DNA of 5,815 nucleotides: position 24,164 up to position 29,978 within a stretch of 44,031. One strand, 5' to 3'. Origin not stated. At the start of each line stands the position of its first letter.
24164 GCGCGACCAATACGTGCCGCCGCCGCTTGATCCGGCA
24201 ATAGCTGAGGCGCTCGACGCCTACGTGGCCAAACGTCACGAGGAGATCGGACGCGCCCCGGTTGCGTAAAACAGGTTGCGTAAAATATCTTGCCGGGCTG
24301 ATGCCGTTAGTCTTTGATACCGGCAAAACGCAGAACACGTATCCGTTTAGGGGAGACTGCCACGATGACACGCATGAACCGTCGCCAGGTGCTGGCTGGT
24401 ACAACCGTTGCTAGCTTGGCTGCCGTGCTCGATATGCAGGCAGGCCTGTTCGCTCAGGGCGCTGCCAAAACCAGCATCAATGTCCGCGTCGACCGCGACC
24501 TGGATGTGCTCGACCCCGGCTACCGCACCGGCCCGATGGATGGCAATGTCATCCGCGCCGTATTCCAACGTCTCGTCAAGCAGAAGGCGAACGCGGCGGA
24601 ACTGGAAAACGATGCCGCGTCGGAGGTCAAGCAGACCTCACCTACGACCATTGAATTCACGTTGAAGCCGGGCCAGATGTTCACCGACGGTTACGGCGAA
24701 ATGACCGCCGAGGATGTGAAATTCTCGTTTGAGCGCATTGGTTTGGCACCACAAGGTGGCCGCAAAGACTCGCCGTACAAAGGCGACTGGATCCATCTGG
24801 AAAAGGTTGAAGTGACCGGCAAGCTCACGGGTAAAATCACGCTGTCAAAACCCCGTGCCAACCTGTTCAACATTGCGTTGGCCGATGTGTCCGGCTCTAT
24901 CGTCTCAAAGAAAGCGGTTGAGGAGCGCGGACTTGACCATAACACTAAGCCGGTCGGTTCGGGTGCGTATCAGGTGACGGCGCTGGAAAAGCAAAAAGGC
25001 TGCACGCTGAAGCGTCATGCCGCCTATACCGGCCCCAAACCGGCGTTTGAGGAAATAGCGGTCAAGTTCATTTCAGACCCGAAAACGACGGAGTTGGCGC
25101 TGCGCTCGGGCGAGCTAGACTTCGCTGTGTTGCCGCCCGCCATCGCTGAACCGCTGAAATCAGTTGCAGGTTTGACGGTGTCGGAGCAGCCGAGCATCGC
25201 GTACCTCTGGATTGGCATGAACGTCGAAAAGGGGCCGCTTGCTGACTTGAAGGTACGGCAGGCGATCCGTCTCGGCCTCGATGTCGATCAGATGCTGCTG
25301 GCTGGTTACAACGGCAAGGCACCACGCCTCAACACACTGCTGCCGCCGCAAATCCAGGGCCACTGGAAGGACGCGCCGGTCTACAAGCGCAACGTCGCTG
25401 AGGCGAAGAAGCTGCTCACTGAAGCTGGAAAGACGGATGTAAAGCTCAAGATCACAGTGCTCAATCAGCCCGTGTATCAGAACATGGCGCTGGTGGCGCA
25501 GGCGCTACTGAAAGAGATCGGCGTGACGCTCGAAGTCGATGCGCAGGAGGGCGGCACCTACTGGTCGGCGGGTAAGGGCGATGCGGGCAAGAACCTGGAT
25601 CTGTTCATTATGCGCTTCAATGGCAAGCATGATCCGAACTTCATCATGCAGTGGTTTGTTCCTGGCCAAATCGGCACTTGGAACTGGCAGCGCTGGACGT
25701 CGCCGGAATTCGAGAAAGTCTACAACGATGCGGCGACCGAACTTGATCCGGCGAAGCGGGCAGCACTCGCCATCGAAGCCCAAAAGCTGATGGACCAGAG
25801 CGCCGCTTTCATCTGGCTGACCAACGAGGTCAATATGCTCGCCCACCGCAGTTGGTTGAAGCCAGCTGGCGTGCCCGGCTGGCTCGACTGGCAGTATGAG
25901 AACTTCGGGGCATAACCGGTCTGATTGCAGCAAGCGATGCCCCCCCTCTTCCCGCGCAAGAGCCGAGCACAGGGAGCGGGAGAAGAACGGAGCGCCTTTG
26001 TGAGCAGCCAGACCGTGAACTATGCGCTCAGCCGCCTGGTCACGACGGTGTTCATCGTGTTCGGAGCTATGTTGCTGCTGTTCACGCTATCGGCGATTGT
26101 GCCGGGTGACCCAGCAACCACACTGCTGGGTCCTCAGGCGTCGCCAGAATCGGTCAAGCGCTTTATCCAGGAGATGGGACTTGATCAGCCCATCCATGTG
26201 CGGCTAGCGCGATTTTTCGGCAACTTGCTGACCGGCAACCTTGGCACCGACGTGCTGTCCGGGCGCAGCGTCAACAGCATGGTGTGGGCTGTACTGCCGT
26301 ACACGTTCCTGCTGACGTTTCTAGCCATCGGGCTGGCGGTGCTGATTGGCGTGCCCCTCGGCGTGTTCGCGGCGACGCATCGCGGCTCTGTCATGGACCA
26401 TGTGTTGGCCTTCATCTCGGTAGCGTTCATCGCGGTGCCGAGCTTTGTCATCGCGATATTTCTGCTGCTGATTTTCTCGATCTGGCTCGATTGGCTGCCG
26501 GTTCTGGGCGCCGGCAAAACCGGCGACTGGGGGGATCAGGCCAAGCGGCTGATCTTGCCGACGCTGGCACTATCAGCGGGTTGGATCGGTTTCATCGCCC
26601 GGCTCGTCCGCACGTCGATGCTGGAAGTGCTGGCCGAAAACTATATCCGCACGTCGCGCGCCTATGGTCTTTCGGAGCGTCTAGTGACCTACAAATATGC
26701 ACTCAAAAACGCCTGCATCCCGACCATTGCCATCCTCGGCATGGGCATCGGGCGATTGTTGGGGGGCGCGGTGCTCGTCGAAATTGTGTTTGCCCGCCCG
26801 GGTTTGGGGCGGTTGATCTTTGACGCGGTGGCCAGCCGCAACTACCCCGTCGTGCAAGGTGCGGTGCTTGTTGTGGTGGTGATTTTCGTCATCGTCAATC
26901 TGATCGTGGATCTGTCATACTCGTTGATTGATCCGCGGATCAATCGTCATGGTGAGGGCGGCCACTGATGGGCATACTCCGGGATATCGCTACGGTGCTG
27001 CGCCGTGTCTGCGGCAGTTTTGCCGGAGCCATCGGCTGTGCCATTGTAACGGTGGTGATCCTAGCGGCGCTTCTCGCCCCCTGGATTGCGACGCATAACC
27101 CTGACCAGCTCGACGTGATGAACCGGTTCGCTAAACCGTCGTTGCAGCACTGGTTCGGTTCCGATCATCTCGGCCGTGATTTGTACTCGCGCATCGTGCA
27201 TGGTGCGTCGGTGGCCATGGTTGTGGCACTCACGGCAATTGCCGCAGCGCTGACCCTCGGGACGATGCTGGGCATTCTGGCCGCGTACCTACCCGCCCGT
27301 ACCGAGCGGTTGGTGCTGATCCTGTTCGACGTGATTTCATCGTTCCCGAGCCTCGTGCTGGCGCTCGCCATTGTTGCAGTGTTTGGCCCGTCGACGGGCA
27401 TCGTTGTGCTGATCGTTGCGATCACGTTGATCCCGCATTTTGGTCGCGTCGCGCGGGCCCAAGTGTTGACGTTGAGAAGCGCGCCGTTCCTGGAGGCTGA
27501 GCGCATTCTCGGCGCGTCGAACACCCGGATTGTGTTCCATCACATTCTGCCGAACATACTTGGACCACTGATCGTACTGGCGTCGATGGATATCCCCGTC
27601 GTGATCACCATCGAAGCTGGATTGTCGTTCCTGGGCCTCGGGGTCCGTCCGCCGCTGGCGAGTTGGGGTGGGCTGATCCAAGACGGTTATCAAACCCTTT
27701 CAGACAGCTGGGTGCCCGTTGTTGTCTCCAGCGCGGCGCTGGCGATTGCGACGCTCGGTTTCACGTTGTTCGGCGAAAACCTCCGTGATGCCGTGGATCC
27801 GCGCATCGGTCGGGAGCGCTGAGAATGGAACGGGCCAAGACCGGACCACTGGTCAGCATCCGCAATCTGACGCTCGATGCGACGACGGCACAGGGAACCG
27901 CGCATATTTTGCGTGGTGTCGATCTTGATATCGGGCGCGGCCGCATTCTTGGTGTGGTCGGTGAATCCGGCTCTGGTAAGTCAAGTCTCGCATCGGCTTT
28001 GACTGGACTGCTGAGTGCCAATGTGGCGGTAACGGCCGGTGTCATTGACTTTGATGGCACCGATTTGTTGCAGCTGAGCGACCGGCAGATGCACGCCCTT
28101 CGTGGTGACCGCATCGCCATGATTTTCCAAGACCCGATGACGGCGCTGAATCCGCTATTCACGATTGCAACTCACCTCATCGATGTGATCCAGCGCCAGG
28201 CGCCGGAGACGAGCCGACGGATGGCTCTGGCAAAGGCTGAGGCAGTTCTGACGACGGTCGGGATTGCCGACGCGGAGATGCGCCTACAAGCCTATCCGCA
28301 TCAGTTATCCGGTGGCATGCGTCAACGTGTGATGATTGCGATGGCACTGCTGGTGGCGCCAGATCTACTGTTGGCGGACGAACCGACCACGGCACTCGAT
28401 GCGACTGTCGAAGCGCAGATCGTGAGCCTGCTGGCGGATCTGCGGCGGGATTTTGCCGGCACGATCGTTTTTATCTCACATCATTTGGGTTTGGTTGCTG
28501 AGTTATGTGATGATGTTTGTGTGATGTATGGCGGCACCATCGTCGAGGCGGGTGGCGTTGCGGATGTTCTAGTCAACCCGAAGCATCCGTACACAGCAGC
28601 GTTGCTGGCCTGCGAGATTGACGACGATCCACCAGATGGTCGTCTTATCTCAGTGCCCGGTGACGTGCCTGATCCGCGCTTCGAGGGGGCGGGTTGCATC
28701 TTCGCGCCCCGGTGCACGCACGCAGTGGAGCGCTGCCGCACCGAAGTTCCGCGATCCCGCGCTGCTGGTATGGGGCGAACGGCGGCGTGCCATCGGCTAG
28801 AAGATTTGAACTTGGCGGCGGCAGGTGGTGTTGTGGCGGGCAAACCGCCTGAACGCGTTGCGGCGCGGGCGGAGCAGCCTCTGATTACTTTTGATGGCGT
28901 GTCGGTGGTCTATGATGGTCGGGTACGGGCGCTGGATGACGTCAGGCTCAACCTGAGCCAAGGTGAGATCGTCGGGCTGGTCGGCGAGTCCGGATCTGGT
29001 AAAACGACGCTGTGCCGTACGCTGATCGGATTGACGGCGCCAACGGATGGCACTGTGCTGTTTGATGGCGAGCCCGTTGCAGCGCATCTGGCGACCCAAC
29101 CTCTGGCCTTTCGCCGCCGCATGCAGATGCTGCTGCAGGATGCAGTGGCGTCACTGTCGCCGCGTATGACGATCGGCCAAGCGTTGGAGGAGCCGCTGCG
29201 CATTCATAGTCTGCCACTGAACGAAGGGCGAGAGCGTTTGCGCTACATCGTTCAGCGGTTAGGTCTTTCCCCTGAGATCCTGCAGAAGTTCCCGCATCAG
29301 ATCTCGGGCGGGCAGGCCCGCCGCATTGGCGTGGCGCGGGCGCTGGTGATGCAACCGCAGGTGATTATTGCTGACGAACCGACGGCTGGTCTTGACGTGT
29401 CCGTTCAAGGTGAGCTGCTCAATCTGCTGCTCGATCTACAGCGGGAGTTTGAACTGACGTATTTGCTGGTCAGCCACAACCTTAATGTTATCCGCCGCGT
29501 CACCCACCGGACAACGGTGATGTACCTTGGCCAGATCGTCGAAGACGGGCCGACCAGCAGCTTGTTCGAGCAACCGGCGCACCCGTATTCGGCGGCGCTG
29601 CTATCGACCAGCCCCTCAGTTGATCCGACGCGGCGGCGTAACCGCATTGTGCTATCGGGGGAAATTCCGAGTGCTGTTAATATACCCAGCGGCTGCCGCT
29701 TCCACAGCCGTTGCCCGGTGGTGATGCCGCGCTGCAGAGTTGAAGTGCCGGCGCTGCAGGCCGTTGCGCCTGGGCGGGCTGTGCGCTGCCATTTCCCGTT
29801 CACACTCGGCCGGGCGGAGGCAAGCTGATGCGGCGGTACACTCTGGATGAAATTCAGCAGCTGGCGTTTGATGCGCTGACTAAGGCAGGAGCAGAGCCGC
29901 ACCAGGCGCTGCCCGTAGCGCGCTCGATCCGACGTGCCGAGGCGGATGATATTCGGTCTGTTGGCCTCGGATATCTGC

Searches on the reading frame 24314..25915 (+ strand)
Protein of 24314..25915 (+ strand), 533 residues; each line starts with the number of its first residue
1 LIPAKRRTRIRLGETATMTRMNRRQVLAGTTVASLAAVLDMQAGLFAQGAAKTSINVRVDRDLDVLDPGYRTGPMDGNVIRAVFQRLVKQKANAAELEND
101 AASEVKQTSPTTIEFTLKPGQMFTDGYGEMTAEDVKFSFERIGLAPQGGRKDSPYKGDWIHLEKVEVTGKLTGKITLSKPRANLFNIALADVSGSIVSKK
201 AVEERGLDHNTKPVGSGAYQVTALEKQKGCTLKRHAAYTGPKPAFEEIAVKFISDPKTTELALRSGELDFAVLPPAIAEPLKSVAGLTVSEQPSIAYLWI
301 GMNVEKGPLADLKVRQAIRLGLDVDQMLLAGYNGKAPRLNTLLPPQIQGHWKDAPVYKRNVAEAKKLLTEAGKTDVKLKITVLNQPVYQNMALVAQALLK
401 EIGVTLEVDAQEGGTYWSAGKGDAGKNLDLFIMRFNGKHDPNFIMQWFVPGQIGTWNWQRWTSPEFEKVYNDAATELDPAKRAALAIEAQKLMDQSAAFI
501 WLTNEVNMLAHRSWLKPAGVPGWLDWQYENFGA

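Call 6: search_protein_families(library=pfam, proteins=[window:24314-25915:+])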
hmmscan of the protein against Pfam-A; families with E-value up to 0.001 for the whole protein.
window:24314-25915:+ (533 aa): 1 family
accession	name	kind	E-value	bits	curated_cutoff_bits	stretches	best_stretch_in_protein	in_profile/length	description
PF00496.27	SBP_bac_5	-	8.8e-67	226.2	32.4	1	101-449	6-361/368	Bacterial extracellular solute-binding proteins, family 5 Middle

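Call 7: search_protein_families(library=ncbifam, proteins=[window:24314-25915:+])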
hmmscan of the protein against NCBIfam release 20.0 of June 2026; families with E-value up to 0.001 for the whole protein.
window:24314-25915:+ (533 aa): 11 families
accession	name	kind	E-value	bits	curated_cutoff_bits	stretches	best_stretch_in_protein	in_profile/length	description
NF045467.1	Opp4A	equivalog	1.7e-32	112.4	650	1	65-512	48-535/556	oligopeptide ABC transporter substrate-binding protein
NF011942.0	PRK15413.1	equivalog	3.3e-29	102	594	1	40-512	14-490/512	glutathione ABC transporter substrate-binding protein GsiB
NF045468.1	Opp5A_nikA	equivalog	1.8e-28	99.3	600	1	82-502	43-456/488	nickel ABC transporter substrate-binding protein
NF043070.1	DppA_dipep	equivalog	1.3e-27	96.6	1005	1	81-500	58-502/535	dipeptide ABC transporter periplasmic-binding protein DppA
NF011689.0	PRK15109.1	equivalog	1.2e-23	83.6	560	1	120-515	109-520/547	ABC transporter substrate-binding protein SapA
TIGR02294.1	nickel_nikA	equivalog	1.2e-22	80.2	393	1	81-446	33-412/501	nickel ABC transporter substrate-binding protein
NF011684.0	PRK15104.1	equivalog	3.2e-22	78.9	947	1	21-513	4-519/543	oligopeptide ABC transporter substrate-binding protein OppA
TIGR04028.1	SBP_KPN_01854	hypoth_equivalog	2.3e-15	56.2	468.5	1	76-516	23-491/509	TIGR04028 family ABC transporter substrate-binding protein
NF010149.0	PRK13626.1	equivalog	1.5e-11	43.7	476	1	52-255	119-306/552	HTH-type transcriptional regulator SgrR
NF047575.1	opine_bind_CntA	exception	8.9e-09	34.4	800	1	48-375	32-362/535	staphylopine-dependent metal ABC transporter substrate-binding lipoprotein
NF007287.0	PRK09755.1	equivalog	1.4e-05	24.1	1098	1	262-501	256-499/535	ABC transporter substrate-binding protein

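Call 69: search_solved_structures(query=window:24314-25915:+, max_evalue=1e-15)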
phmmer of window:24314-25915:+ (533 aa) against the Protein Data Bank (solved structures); distinct sequences matched with E-value up to 1e-15: 24.
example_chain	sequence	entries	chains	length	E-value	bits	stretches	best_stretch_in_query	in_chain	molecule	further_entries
5u4o_A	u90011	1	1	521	3.7e-40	141.2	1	61-502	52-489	ABC transporter substrate-binding protein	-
6tfq_A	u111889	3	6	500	7.5e-39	136.9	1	51-512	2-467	ABC transporter substrate-binding protein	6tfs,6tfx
8upi_A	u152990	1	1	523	8.5e-29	103.8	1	55-483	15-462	Peptide ABC transporter substrate-binding protein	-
5f1q_A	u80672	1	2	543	1.2e-26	96.6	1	170-500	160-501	Periplasmic dipeptide transport protein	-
6i3g_A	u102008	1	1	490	2.6e-26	95.6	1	102-516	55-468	ABC transporter, substrate-binding protein, family 5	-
6ofq_A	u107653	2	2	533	3e-26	95.4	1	81-516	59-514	Heme-binding protein A / AI-2 binding protein A | Heme-binding protein A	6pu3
1dpe_A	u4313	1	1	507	3.3e-25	91.9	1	84-500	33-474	DIPEPTIDE-BINDING PROTEIN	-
3m8u_A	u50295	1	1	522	3.7e-25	91.7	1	81-508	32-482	Heme-binding protein A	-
1dpp_A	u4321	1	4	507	5.8e-25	91.1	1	83-500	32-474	DIPEPTIDE BINDING PROTEIN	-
8z1z_F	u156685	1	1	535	6e-25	91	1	83-500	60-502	Dipeptide-binding protein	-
8z1y_F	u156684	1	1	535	6.6e-25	90.9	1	83-500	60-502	Dipeptide-binding protein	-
7kz8_A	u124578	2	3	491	8.4e-24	87.3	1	54-500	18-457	Peptide/nickel transport system substrate-binding protein AapF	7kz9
6hlx_A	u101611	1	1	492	5.3e-23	84.6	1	96-527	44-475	AgaA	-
1uqw_A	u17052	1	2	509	7.4e-23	84.2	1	44-513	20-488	PUTATIVE BINDING PROTEIN YLIB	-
5isu_A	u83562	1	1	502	5.6e-22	81.3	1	54-494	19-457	Lmo0135 protein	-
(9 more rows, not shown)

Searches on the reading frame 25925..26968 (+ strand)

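Call 6: search_protein_families(library=pfam, proteins=[window:25925-26968:+])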
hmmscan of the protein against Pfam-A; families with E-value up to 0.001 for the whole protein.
window:25925-26968:+ (347 aa): 2 families
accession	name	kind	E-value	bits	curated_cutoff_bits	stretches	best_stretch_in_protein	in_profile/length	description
PF00528.27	BPD_transp_1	-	2.2e-40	138.8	26.4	1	142-340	1-183/184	Binding-protein-dependent transport system inner membrane component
PF19300.4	BPD_transp_1_N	-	1.6e-07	31.9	23.8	1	33-105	4-76/114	Binding-prot-dependent transport system membrane comp, N-term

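Call 7: search_protein_families(library=ncbifam, proteins=[window:25925-26968:+])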
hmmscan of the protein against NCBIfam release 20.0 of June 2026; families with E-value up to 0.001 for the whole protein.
window:25925-26968:+ (347 aa): 20 families
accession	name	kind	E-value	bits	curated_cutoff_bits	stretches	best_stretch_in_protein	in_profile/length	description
NF045470.1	Opp2B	equivalog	1.4e-86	290.4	350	1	37-339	1-299/300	nickel ABC transporter permease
TIGR02789.1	nickel_nikB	equivalog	2.2e-73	247.4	447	1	32-342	3-309/314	nickel ABC transporter permease subunit NikB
NF045469.1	Opp1B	equivalog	1.3e-71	241.7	380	1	32-339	3-306/307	nickel/cobalt ABC transporter permease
NF011661.0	PRK15081.1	equivalog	1.2e-69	235.1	463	1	31-339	2-303/306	glutathione ABC transporter permease GsiC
NF007677.0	PRK10352.1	equivalog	2.4e-69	233.8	433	1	31-344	2-311/314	nickel ABC transporter permease subunit NikB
NF045472.1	Opp4B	equivalog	8.2e-62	209.3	450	1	31-339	2-318/319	oligopeptide ABC transporter permease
NF045471.1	Opp3B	equivalog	1.3e-59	202.1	480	1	32-343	3-306/308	oligopeptide ABC transporter permease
NF008161.0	PRK10914.1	equivalog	2.1e-59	201.4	590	2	197-341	193-337/339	dipeptide ABC transporter permease DppB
NF007008.0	PRK09471.1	equivalog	2.6e-52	178.2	388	1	33-339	4-304/306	oligopeptide ABC transporter permease OppB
NF011690.0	PRK15110.1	equivalog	2e-35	122.8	432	2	207-337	181-311/321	putrescine export ABC transporter permease SapB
NF011712.0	PRK15133.1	subfamily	2.2e-35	122.3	445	1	73-341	82-361/364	microcin C ABC transporter permease YejB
NF043081.1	MMSYN1_0165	equivalog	4.5e-30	104.9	350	1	99-340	152-385/388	oligopeptide ABC transporter permease OppB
NF045474.1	Opp2C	equivalog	2.6e-11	43.6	300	1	105-183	21-97/236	nickel transporter permease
TIGR02790.1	nickel_nikC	equivalog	2.8e-09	36.9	358.45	1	87-278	24-193/258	nickel ABC transporter permease subunit NikC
NF045475.1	Opp3C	equivalog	1.2e-08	34.5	450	2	214-338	195-326/328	oligopeptide ABC transporter permease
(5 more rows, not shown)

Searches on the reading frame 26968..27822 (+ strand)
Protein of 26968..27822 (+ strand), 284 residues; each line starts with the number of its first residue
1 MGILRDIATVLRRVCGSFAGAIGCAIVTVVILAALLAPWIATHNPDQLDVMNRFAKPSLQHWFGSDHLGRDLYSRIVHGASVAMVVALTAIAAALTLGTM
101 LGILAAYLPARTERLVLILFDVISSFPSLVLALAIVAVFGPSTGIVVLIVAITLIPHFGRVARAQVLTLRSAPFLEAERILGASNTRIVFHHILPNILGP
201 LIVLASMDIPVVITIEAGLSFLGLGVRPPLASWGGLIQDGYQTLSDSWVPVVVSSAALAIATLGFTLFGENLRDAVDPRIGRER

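Call 6: search_protein_families(library=pfam, proteins=[window:26968-27822:+])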
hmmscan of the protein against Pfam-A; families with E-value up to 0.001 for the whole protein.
window:26968-27822:+ (284 aa): 2 families
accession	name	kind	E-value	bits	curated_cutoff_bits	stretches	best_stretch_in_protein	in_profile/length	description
PF00528.27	BPD_transp_1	-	1.2e-27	97.2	26.4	1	98-281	1-183/184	Binding-protein-dependent transport system inner membrane component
PF12911.12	OppC_N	-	1.4e-06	28.5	23.9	1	19-57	15-53/53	N-terminal TM domain of oligopeptide transport permease C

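Call 7: search_protein_families(library=ncbifam, proteins=[window:26968-27822:+])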
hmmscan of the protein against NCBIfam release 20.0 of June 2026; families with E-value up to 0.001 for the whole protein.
window:26968-27822:+ (284 aa): 19 families
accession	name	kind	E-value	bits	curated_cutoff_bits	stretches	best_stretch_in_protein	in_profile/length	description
NF007376.0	PRK09881.1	equivalog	6.6e-69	232.2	434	1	15-281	28-294/298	D,D-dipeptide ABC transporter permease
NF045473.1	Opp1C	equivalog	5.9e-68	229.2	350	1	20-279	7-266/267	nickel/cobalt ABC transporter permease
NF045476.1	Opp4C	equivalog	7.8e-65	218.9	350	1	20-279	16-278/278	oligopeptide ABC transporter permease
NF045474.1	Opp2C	equivalog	9.2e-65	218.5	300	1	43-277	2-236/236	nickel transporter permease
TIGR02790.1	nickel_nikC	equivalog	5.2e-64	216.3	358.45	1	21-277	2-258/258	nickel ABC transporter permease subunit NikC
NF007738.0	PRK10417.1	equivalog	7.9e-61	206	335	1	22-282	13-273/277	nickel ABC transporter permease subunit NikC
NF011662.0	PRK15082.1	equivalog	5.9e-60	203.2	484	1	23-282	42-302/303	glutathione ABC transporter permease GsiD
NF045475.1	Opp3C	equivalog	1.4e-54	185.5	450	1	60-280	107-327/328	oligopeptide ABC transporter permease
NF008160.0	PRK10913.1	equivalog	1.6e-51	175.5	483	1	21-280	33-298/300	dipeptide ABC transporter permease DppC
NF047573.1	opine_perm_CntC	exception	1.2e-50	172.4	440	1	11-280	2-271/271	staphylopine uptake ABC transporter permease subunit CntC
NF011935.0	PRK15406.1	equivalog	4.7e-47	161.2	433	1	21-279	40-300/302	oligopeptide ABC transporter permease OppC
NF043080.1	MMSYN1_0166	equivalog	7.9e-40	136.7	370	1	9-280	29-305/307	oligopeptide ABC transporter permease OppC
NF011691.0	PRK15111.1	equivalog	1.3e-27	97.1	379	1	19-277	28-292/296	putrescine export ABC transporter permease SapC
NF011596.0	PRK15021.1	subfamily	3.2e-22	79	439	1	55-279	115-338/341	microcin C ABC transporter permease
TIGR01097.1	PhnE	equivalog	4.7e-09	36.1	216.7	1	28-202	18-185/252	phosphonate ABC transporter, permease protein PhnE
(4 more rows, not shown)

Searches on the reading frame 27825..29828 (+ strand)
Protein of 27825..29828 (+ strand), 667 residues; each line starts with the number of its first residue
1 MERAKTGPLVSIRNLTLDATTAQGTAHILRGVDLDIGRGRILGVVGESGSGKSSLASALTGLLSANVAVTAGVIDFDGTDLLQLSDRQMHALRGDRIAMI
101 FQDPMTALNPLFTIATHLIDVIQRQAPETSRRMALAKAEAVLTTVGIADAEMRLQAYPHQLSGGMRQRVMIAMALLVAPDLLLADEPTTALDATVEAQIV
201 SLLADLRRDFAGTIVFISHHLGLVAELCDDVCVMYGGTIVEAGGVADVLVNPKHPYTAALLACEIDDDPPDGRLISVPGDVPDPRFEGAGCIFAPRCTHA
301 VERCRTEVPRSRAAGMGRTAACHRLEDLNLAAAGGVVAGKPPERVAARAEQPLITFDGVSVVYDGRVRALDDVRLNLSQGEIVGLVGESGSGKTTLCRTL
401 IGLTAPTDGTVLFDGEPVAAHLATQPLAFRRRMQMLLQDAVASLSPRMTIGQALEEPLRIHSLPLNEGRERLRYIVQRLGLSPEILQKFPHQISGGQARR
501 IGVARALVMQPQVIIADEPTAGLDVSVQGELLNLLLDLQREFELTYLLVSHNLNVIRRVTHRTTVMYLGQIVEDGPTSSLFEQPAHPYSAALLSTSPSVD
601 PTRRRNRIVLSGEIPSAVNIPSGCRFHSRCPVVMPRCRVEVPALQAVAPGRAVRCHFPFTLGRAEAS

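Call 6: search_protein_families(library=pfam, proteins=[window:27825-29828:+])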
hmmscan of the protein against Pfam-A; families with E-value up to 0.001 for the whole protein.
window:27825-29828:+ (667 aa): 19 families
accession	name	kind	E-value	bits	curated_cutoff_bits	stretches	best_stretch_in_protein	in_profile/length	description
PF00005.33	ABC_tran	-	1.7e-64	217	25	2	370-521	1-137/137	ABC transporter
PF08352.17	oligo_HPY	-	4.6e-34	117.1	27.1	2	572-637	1-65/65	Oligopeptide/dipeptide transporter, C-terminal region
PF13401.12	AAA_22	-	1.3e-09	38.8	27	0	381-544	6-116/130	AAA domain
PF13191.12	AAA_16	-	1.4e-09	39.1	32.6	1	376-478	20-122/167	AAA ATPase domain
PF13304.12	AAA_21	-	1.8e-07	32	27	0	144-224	221-303/304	AAA domain, putative AbiEii toxin, Type IV TA system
PF13555.12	AAA_29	-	6.2e-07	29.5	27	0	32-66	15-49/61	P-loop containing region of AAA domain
PF20703.3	nSTAND1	-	6.8e-07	29.7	27.1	0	362-399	15-52/379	Novel STAND NTPase 1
PF02463.25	SMC_N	-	2.3e-06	27.6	40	1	41-210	26-190/220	RecF/RecN/SMC N terminal domain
PF03193.22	RsgA_GTPase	-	7.6e-06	26.3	30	0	368-402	95-128/174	RsgA GTPase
PF01926.29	MMR_HSR1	-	2.8e-05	24.6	21.9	0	43-72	3-31/113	50S ribosome-binding GTPase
PF00485.24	PRK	-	3.2e-05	24.3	22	0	41-78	1-37/196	Phosphoribulokinase / Uridine kinase family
PF01935.23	DUF87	-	6.7e-05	23.5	23.2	0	42-138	26-119/220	Helicase HerA, central domain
PF13476.12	AAA_23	-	7.4e-05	23.9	27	0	368-396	8-35/201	AAA domain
PF03205.20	MobB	-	9.5e-05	22.7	26.6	0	382-404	1-23/133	Molybdopterin guanine dinucleotide synthesis protein B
PF20720.3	nSTAND3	-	0.00012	22.3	27.2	0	369-401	6-38/155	Novel STAND NTPase 3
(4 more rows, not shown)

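Call 7: search_protein_families(library=ncbifam, proteins=[window:27825-29828:+])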
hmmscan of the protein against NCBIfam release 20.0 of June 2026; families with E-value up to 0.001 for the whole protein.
window:27825-29828:+ (667 aa): 199 families (the best 25 are shown)
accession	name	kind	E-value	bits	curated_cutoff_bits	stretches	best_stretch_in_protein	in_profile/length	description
NF008453.0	PRK11308.1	subfamily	4e-171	568.7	408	2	364-656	32-324/334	dipeptide ABC transporter ATP-binding protein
NF011659.0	PRK15079.1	equivalog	1.1e-154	514.1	540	2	366-655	36-328/334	murein tripeptide/oligopeptide ABC transporter ATP binding protein OppF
NF007010.1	PRK09473.1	subfamily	6.7e-151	501.4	575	2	9-325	1-314/318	oligopeptide ABC transporter ATP-binding protein OppD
NF007613.0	PRK10261.1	equivalog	3.4e-148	494.8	1077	2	365-619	335-591/623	glutathione ABC transporter ATP-binding protein GsiA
NF008246.0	PRK11022.1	equivalog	1.6e-145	484.2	541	2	30-324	24-316/326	dipeptide ABC transporter ATP-binding protein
NF043071.1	DppF_dipep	equivalog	1.1e-143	478.6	660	2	365-648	34-318/331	dipeptide ABC transporter ATP-binding subunit DppF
NF011713.0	PRK15134.1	equivalog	1e-135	453.3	834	2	6-269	2-265/529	microcin C ABC transporter ATP-binding protein YejF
NF043079.1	MMSYN1_0167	equivalog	1.8e-123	413.3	740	4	86-302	297-512/561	oligopeptide ABC transporter ATP-binding protein OppD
TIGR02770.1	nickel_nikD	equivalog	2.8e-122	406.4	318.7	2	30-262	3-227/230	nickel import ATP-binding protein NikD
NF047576.1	opine_ATP_CntF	equivalog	2.7e-119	397.2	385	2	12-262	5-251/264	staphylopine uptake ABC transporter ATP-binding protein CntF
NF047578.1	opine_ATP_CntD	equivalog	9.2e-119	395.6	380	2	12-263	5-252/266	staphylopine uptake ABC transporter ATP-binding protein CntD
NF011674.0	PRK15093.1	equivalog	5.5e-111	370.9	627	2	8-323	2-322/330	putrescine export ABC transporter ATP-binding protein SapD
TIGR02769.1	nickel_nikE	equivalog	2.8e-110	367.9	332.55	2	365-605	22-262/265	nickel import ATP-binding protein NikE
NF043078.1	MMSYN1_0168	equivalog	1.4e-108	364.3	800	4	475-608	476-609/649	oligopeptide ABC transporter ATP-binding protein OppF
NF007739.0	PRK10419.1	subfamily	4.8e-106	354.2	354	2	367-603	25-261/268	nickel ABC transporter ATP-binding protein NikE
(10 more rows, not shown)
